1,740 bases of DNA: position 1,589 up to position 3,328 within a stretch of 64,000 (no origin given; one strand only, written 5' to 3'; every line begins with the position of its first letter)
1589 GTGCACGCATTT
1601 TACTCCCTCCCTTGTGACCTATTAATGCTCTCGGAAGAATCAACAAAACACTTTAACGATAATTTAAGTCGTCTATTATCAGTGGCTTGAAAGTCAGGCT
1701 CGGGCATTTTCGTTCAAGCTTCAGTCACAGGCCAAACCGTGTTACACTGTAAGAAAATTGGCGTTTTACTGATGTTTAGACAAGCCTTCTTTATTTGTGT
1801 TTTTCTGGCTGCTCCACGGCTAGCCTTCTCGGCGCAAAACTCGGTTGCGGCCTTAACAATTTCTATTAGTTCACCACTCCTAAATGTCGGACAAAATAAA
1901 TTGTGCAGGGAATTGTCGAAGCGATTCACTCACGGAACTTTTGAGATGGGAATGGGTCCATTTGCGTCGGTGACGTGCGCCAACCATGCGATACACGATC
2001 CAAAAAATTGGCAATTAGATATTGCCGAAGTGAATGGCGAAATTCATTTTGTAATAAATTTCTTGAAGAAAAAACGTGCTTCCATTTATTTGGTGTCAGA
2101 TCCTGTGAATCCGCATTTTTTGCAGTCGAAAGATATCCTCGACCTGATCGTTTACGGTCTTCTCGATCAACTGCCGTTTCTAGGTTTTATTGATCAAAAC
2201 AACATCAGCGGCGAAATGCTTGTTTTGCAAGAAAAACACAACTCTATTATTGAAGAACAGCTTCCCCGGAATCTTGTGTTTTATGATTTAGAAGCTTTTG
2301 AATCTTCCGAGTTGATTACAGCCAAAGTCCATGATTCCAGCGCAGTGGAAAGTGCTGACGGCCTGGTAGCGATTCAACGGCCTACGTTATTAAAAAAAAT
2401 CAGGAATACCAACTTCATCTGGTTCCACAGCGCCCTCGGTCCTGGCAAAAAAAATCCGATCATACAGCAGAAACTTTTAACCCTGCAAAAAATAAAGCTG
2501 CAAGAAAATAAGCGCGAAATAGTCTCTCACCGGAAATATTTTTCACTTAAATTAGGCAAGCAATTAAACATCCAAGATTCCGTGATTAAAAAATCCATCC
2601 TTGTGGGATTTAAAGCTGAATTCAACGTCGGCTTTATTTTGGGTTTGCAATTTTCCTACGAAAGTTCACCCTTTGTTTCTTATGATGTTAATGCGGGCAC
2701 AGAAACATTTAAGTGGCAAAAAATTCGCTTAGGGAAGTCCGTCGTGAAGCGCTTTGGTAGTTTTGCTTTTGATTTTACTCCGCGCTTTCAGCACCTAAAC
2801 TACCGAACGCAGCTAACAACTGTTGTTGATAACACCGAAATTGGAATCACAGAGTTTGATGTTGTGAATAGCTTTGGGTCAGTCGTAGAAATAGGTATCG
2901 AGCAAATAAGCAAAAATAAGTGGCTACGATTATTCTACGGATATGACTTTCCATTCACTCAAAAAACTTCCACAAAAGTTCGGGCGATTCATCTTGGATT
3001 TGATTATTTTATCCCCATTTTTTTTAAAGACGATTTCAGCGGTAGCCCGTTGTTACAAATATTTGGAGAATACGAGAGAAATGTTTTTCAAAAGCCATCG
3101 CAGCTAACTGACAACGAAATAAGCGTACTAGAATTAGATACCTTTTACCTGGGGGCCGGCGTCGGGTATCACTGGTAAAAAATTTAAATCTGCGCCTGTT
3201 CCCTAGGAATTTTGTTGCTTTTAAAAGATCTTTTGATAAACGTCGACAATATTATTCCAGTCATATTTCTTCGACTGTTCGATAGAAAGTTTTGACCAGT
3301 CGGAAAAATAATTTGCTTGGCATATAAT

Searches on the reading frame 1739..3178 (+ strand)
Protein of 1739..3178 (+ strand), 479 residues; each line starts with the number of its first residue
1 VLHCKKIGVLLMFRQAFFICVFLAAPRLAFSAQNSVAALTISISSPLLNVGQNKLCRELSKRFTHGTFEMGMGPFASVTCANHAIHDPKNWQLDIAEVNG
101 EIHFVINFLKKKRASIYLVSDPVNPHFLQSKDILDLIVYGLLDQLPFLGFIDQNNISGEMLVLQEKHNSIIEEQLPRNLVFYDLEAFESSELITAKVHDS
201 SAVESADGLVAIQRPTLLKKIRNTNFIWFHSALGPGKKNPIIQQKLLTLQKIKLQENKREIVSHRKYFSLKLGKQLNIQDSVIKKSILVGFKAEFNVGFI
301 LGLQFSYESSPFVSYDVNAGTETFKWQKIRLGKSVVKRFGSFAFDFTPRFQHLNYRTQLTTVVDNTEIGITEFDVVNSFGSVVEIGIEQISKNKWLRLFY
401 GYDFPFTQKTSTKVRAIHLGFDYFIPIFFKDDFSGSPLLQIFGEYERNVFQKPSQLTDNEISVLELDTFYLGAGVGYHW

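Call 32: find_encoding_contigs(protein=window:1739-3178:+, flank=10000, max_places=4)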
Protein window:1739-3178:+ (479 aa): 1 contig read that carries it; 1 place shown.
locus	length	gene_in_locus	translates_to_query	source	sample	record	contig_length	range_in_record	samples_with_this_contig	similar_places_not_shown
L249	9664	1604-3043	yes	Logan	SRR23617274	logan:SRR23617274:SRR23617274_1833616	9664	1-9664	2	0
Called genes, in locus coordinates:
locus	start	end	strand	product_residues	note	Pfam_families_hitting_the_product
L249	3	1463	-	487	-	?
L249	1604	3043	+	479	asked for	-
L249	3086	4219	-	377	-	PF13579:Glyco_trans_4_4 (faint), PF20706:GT4-conflict (weak), PF00534:Glycos_transf_1, PF13692:Glyco_trans_1_4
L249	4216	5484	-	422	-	PF01041:DegT_DnrJ_EryC1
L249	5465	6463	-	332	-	PF01073:3Beta_HSD, PF01370:Epimerase, PF02719:Polysacc_synt_2, PF04321:RmlD_sub_bind, PF05368:NmrA, PF07993:NAD_binding_4, PF16363:GDP_Man_Dehyd, PF13460:NAD_binding_10, +1 more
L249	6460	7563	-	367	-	PF00155:Aminotran_1_2 (weak), PF01041:DegT_DnrJ_EryC1, PF01053:Cys_Met_Meta_PP (weak)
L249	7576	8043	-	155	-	PF00132:Hexapep, PF24894:Hexapep_GlmU (faint), PF25084:LbH_EIF2B, PF25087:GMPPB_C (weak), PF00132:Hexapep, PF14602:Hexapep_2 (weak)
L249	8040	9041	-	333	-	PF01408:GFO_IDH_MocA, PF02894:GFO_IDH_MocA_C (weak), PF22725:GFO_IDH_MocA_C3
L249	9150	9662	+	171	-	?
